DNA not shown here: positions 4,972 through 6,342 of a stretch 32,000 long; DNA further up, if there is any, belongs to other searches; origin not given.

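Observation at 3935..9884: Candidate undescribed CoA-dependent (hetero)aromatic catabolic module beside kynBUA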

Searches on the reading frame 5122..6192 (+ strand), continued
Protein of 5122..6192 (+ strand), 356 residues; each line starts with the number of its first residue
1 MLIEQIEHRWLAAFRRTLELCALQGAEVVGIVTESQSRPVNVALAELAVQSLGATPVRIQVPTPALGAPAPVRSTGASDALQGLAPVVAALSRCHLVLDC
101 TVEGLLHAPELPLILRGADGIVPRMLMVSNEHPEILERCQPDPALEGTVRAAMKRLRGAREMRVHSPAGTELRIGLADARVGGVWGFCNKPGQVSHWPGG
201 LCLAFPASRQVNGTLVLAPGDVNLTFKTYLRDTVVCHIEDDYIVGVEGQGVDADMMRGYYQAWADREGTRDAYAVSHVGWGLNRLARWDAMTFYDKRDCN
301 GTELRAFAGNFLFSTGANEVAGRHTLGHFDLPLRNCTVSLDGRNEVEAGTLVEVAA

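Call 24: find_encoding_contigs(protein=P0114, flank=8000, max_places=2)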
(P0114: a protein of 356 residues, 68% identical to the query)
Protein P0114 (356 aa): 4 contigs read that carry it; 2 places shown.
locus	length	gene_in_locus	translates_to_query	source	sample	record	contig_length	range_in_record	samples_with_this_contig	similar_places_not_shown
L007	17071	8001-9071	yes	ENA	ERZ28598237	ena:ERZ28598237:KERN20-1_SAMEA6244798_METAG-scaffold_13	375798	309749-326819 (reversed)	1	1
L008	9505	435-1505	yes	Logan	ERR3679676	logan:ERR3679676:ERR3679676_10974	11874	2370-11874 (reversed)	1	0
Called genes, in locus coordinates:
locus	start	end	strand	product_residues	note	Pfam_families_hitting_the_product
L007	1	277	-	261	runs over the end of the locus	PF03301:Trp_dioxygenase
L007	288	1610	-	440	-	PF00266:Aminotran_5, PF22580:KYNU_C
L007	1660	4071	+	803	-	PF01494:FAD_binding_3, PF00724:Oxidored_FMN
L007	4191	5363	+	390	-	-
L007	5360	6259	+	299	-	PF00892:EamA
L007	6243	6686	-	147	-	PF22381:Staph_reg_Sar_Rot (faint), PF12802:MarR_2, PF01047:MarR (weak)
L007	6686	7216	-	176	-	PF02627:CMD (weak)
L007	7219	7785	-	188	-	PF01613:Flavin_Reduct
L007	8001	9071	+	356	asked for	PF26233:NicX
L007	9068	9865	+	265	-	PF12146:Hydrolase_4, PF00561:Abhydrolase_1, PF00975:Thioesterase, PF12697:Abhydrolase_6, PF20408:Abhydrolase_11 (faint), PF00326:Peptidase_S9 (faint)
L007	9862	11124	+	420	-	PF02771:Acyl-CoA_dh_N, PF02770:Acyl-CoA_dh_M, PF00441:Acyl-CoA_dh_1, PF08028:Acyl-CoA_dh_2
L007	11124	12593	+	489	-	PF00501:AMP-binding, PF13193:AMP-binding_C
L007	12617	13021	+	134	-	-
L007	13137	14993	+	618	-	PF13432:TPR_16 (weak), PF14559:TPR_19, PF14561:TPR_20 (weak), PF13432:TPR_16 (weak), PF00515:TPR_1 (weak), PF07719:TPR_2 (weak), PF13414:TPR_11, PF13844:Glyco_transf_41, +13 more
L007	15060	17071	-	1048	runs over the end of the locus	PF05922:Inhibitor_I9 (weak), PF00082:Peptidase_S8, PF02225:PA, PF17766:fn3_6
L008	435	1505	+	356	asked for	PF26233:NicX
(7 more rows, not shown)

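Call 30: search_protein_representatives(protein=window:5122-6192:+)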
Query: 356 residues. Proteins with E-value up to 0.001 (for the whole library): 1141; up to 1e-10: 645; up to 1e-30: 170. The best 150 are listed.
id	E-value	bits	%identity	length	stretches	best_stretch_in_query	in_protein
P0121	8.9e-122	423.0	55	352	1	1-352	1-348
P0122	4.2e-99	348.5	58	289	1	61-353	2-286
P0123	1.8e-93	329.9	66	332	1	84-326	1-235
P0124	3.6e-86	305.9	56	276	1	6-279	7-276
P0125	2.2e-82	293.5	47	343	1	3-351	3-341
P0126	4.6e-82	292.4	47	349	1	4-351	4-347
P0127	1.7e-80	287.2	55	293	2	172-347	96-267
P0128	5.3e-77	275.8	63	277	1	153-352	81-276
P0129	1.9e-74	267.4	53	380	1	1-255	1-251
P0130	6.7e-74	265.6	53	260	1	96-351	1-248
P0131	4.6e-72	259.5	67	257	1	162-338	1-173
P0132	4.6e-71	256.2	56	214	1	140-354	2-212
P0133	7.9e-70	252.2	41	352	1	7-352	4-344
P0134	1.0e-69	251.8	42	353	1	8-352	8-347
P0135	1.5e-69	251.3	51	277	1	59-351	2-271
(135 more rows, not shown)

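Call 32: find_related_loci(query=A1, collection=genome_contigs, flank=10000)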
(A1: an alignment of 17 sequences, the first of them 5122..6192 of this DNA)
Query A1 (356 aa) in genome_contigs; peptide patterns used: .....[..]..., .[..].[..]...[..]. (x = any residue, [..] = any of these).
600 stretches matched a pattern (row limit reached: there are more); 586 encode a relative of the query (tblastn E <= 1e-3); the best 80 are kept; 80 distinct loci.
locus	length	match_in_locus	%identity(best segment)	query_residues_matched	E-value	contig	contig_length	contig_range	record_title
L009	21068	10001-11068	98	1-356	0e+0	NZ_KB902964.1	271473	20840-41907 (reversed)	Cupriavidus sp. UYPR2.512 A3A5DRAFT_scaffold_2.3, whole genome shotgun sequence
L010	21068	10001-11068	96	1-356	0e+0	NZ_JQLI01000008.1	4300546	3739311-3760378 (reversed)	Cupriavidus necator A5-1 K307DRAFT_scf7180000000049_quiver_dupTrim_1601.8_C, whole genome shotgun sequence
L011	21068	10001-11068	94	1-356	0e+0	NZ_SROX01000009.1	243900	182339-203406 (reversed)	Cupriavidus necator strain SHC 2-3 NODE_9_length_243900_cov_96.588677, whole genome shotgun sequence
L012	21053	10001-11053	89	1-351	0e+0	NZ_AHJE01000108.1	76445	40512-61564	Cupriavidus basilensis OR16 contig108, whole genome shotgun sequence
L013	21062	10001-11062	85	1-354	0e+0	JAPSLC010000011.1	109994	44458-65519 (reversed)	MAG: Cupriavidus sp. isolate RH59_bin.011 NODE_192_length_109994_cov_8.489392, whole genome shotgun sequence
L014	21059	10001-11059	72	1-353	9e-173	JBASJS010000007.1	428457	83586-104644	MAG: Limnohabitans sp. isolate MFD12110_ilm_asm_bin34 k127_69018, whole genome shotgun sequence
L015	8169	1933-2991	71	1-353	2e-172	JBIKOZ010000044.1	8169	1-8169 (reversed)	MAG: Limnohabitans sp. isolate ME2015-03-07_3300042541_group6_bin130 Rohwer_bin2148_scaffold_7344_c1, whole genome shotg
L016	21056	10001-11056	72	1-352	1e-170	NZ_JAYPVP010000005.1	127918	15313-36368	MAG: Limnohabitans sp. isolate 139588_S189_metabat_bins_sspec.tsv.079_sub NODE_87_length_127918_cov_7.227243, whole geno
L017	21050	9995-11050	71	1-352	7e-170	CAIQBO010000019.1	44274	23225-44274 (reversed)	MAG: uncultured Burkholderiales bacterium isolate Ja_bin-3384 genome assembly, contig: bin-3384:19/66, whole genome shot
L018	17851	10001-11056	72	1-352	2e-169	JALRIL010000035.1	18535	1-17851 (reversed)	MAG: Limnohabitans sp. isolate QJ.10 QJ_586314, whole genome shotgun sequence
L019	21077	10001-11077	70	1-355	2e-168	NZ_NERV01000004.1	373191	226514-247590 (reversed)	Limnohabitans sp. T6-5 LimC-T6-5-C4, whole genome shotgun sequence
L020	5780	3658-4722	70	1-355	1e-169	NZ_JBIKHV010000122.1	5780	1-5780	MAG: Limnohabitans sp. isolate ME2014-05-28_3300035212_group5_bin210 Rohwer_bin2142_scaffold_11848_c1, whole genome shot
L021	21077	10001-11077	70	1-355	2e-167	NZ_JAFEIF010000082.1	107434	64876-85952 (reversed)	MAG: Limnohabitans sp. isolate LMRC04 S1CNODE_7_length_107434_cov_14.971677, whole genome shotgun sequence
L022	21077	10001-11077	69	1-355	2e-167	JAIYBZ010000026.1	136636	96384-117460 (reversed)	MAG: Comamonadaceae bacterium isolate E1_MAG_00062 pond_E1_MAG_00062_000000000017, whole genome shotgun sequence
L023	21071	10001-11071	70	1-353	5e-167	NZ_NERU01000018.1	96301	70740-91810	Limnohabitans sp. WS1 LimC-WS1-C18, whole genome shotgun sequence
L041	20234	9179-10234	68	1-352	9e-155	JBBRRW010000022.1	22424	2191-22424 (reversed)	MAG: Burkholderiales bacterium isolate La2_maxbin2.023 La2_maxbin2.023_K_398561L22424_cov_85.0145, whole genome shotgun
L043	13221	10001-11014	67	1-342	3e-154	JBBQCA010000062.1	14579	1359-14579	MAG: Burkholderiales bacterium isolate Co_metawrap_1290 Cmw_1290_k141_610153_length_14579_cov_5.8438, whole genome shotg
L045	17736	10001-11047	65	1-353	3e-150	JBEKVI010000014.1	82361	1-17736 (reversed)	MAG: Burkholderiaceae bacterium isolate SPRUCE 600 SPRUCE_600_14, whole genome shotgun sequence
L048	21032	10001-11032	65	1-352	4e-147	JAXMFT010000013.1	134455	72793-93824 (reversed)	MAG: Burkholderiales bacterium isolate STL-PRO94 C3.35.fa-13, whole genome shotgun sequence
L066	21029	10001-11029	63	1-351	3e-140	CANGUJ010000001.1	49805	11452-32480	MAG: Burkholderiales bacterium isolate RE-15aug16-181 genome assembly, contig: RE-15aug16-C540, whole genome shotgun seq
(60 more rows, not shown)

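Call 45: find_encoding_contigs(protein=P0029, flank=10000, max_places=1)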
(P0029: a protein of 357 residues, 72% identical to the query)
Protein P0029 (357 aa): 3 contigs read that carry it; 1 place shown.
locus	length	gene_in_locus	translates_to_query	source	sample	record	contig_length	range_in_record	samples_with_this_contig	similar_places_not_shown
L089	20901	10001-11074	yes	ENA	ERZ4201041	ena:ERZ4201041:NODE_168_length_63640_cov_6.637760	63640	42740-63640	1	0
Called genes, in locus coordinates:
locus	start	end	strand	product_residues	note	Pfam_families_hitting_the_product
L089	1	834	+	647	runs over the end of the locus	PF01073:3Beta_HSD (faint), PF22674:C2185-like_N (weak), PF01370:Epimerase, PF02719:Polysacc_synt_2, PF04321:RmlD_sub_bind, PF16363:GDP_Man_Dehyd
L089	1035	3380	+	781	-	PF01494:FAD_binding_3, PF00724:Oxidored_FMN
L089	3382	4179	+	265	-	PF00106:adh_short, PF08659:KR, PF23441:SDR, PF13561:adh_short_C2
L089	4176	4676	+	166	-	PF01047:MarR, PF12802:MarR_2, PF13601:HTH_34 (weak)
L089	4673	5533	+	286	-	PF00378:ECH_1, PF16113:ECH_2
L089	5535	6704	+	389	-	PF02771:Acyl-CoA_dh_N, PF02770:Acyl-CoA_dh_M, PF00441:Acyl-CoA_dh_1, PF08028:Acyl-CoA_dh_2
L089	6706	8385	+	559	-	PF00501:AMP-binding, PF13193:AMP-binding_C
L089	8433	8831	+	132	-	PF01042:Ribonuc_L-PSP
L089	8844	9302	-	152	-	PF12802:MarR_2, PF01047:MarR, PF13463:HTH_27 (faint)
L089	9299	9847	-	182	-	PF01613:Flavin_Reduct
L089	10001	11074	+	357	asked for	PF26233:NicX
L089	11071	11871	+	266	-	PF02230:Abhydrolase_2 (faint), PF00561:Abhydrolase_1, PF12146:Hydrolase_4, PF12697:Abhydrolase_6, PF06821:Ser_hydrolase (faint)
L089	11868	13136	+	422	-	PF02771:Acyl-CoA_dh_N, PF02770:Acyl-CoA_dh_M, PF00441:Acyl-CoA_dh_1, PF08028:Acyl-CoA_dh_2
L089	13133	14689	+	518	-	PF00501:AMP-binding, PF13193:AMP-binding_C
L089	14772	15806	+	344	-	PF03401:TctC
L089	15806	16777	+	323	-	PF12146:Hydrolase_4 (weak), PF00561:Abhydrolase_1, PF12697:Abhydrolase_6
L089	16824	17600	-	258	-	PF03695:UPF0149, PF02810:SEC-C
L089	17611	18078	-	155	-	PF13470:PIN_3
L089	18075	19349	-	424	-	PF22020:RlmL_1st, PF02926:THUMP, PF01170:UPF0020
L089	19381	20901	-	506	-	?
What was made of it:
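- In Limnohabitans the adjacent abm operon already encodes AbmG (call 45).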

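Call 74: search_protein_families(library=ncbifam, proteins=[L089:1035-3380:+, L089:6706-8385:+, L007:1660-4071:+, L007:4191-5363:+, L007:6686-7216:-], max_evalue=1e-10)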
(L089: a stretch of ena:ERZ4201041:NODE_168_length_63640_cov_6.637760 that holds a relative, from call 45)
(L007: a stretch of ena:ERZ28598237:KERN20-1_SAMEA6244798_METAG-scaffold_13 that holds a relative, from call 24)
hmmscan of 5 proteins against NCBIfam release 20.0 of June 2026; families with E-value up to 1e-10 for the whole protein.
L089:1035-3380:+ (781 aa): 13 families
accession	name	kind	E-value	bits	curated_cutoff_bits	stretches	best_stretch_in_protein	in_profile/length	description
NF006101.0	PRK08255.1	equivalog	0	1319.2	1078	1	1-777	1-765/768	bifunctional salicylyl-CoA 5-hydroxylase/oxidoreductase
NF010047.0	PRK13523.1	equivalog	1.9e-89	300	431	2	535-757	116-334/339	NADPH dehydrogenase NamA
NF053547.1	violacein_VioD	equivalog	4.7e-59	200.1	620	1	2-368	1-355/372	flavin-dependent violacein biosynthesis monooxygenase VioD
TIGR03997.1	mycofact_OYE_2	equivalog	5.8e-58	196.8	793.15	1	405-739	2-324/645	mycofactocin system FadH/OYE family oxidoreductase 2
NF041087.1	bile_acid_BaiCD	equivalog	7e-58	196.2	825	1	405-739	4-325/642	bile acid Fe-S flavoenzyme BaiCD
NF045592.1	bili_reduct_N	equivalog_domain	1.7e-38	132.7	425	1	405-740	2-328/363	bilirubin reductase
NF045599.1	bili_reduct_long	exception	1.1e-37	129.6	750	1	407-740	3-329/641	bilirubin reductase, long form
NF007899.0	PRK10605.1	subfamily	2.3e-36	125.8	403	1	405-737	6-332/365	N-ethylmaleimide reductase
NF005313.0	PRK06847.1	subfamily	1e-18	67.5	372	1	2-323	6-333/375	hypothetical protein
NF005243.0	PRK06753.1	equivalog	7.8e-17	61.2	365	0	1-147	1-159/374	hypothetical protein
TIGR03996.1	mycofact_OYE_1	hypoth_equivalog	2.1e-16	59.6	627.9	1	417-738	14-318/633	mycofactocin system FadH/OYE family oxidoreductase 1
TIGR03219.1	salicylate_mono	equivalog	2.3e-12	46.3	446.35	0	267-343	299-375/414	salicylate 1-monooxygenase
NF005566.0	PRK07236.1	subfamily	2.9e-12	46.2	333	0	1-150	7-164/386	hypothetical protein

L089:6706-8385:+ (559 aa): 94 families (the best 25 are shown)
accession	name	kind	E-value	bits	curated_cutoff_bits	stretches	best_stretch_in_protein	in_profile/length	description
TIGR02262.1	benz_CoA_lig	subfamily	9e-105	351.3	375.25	1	42-554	2-507/508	benzoate-CoA ligase family protein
NF047394.1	AcylCoAsynMbcS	equivalog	2.2e-93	313.7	850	1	34-555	3-519/525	acyl-CoA synthetase MbcS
NF004837.0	PRK06187.1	subfamily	4.2e-92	309.1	476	1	78-554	33-520/531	long-chain-fatty-acid--CoA ligase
NF003313.0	PRK04319.1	equivalog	1.8e-85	287.3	729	1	39-552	39-557/574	acetate--CoA ligase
NF006182.0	PRK08316.1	subfamily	2.8e-76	257.1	663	1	75-555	33-516/523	fatty acyl-CoA synthetase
NF053567.1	HBDA_AROS1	equivalog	2e-73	247.5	1000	1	42-555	11-518/523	3-hydroxybenzoate--CoA ligase HbdA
NF006181.0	PRK08314.1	subfamily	1.5e-69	234.7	705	1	79-551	50-549/563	long-chain-fatty-acid--CoA ligase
NF004114.0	PRK05605.1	equivalog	1.4e-64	218.4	766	1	200-554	208-567/575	long-chain-fatty-acid--CoA ligase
NF004822.0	PRK06178.1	equivalog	1.5e-64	218.6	782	1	78-554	62-565/571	acyl-CoA synthetase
NF005702.0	PRK07514.1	subfamily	1.3e-63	215.2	558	1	77-554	28-498/506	malonyl-CoA synthase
NF004758.0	PRK06087.1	equivalog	1.4e-62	211.9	736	1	78-554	50-533/548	medium-chain fatty-acid--CoA ligase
NF005858.0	PRK07787.1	subfamily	1.8e-59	201.4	575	1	105-553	47-469/471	acyl-CoA synthetase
NF009233.0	PRK12583.1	subfamily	2.1e-59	201.4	832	1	77-556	44-550/558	fatty acid CoA ligase family protein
NF005307.0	PRK06839.1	equivalog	1.9e-58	198.3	748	1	78-555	27-492/496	o-succinylbenzoate--CoA ligase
NF004716.0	PRK06060.1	equivalog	2.5e-58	197.8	1228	1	46-556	7-490/705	p-hydroxybenzoic acid--AMP ligase FadD22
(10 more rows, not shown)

L007:1660-4071:+ (803 aa): 15 families
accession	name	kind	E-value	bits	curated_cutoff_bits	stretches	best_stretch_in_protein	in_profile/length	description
NF006101.0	PRK08255.1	equivalog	0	1054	1078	1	1-791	1-764/768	bifunctional salicylyl-CoA 5-hydroxylase/oxidoreductase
NF010047.0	PRK13523.1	equivalog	4.7e-87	292.2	431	1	421-772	5-334/339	NADPH dehydrogenase NamA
TIGR03997.1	mycofact_OYE_2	equivalog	4.8e-60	203.6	793.15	1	421-759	2-329/645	mycofactocin system FadH/OYE family oxidoreductase 2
NF041087.1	bile_acid_BaiCD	equivalog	4.1e-51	173.9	825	1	421-758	4-329/642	bile acid Fe-S flavoenzyme BaiCD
NF053547.1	violacein_VioD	equivalog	4.2e-45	154.2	620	1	2-381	1-356/372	flavin-dependent violacein biosynthesis monooxygenase VioD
NF007899.0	PRK10605.1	subfamily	7.9e-44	150.4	403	1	420-764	5-344/365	N-ethylmaleimide reductase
NF045592.1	bili_reduct_N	equivalog_domain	1.4e-36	126.4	425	1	421-760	2-333/363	bilirubin reductase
NF045599.1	bili_reduct_long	exception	1.1e-34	119.7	750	1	421-759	1-333/641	bilirubin reductase, long form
NF005313.0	PRK06847.1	subfamily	4.1e-21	75.4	372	0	2-148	6-171/375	hypothetical protein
TIGR03996.1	mycofact_OYE_1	hypoth_equivalog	7.9e-18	64.3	627.9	1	427-758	8-323/633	mycofactocin system FadH/OYE family oxidoreductase 1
NF005243.0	PRK06753.1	equivalog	1.6e-17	63.5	365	0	287-347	272-330/374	hypothetical protein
NF005566.0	PRK07236.1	subfamily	8e-14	51.3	333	0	287-345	307-365/386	hypothetical protein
NF033623.1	urate_HpxO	equivalog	2.9e-13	49.5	500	0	287-347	278-338/381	FAD-dependent urate hydroxylase HpxO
NF006021.0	PRK08163.1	equivalog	3.6e-11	42.7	459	0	253-348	261-350/398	3-hydroxybenzoate 6-monooxygenase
NF005720.0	PRK07538.1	subfamily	4e-11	42.5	400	0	287-346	301-359/418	hypothetical protein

L007:4191-5363:+ (390 aa): 0 families

L007:6686-7216:- (176 aa): 0 families
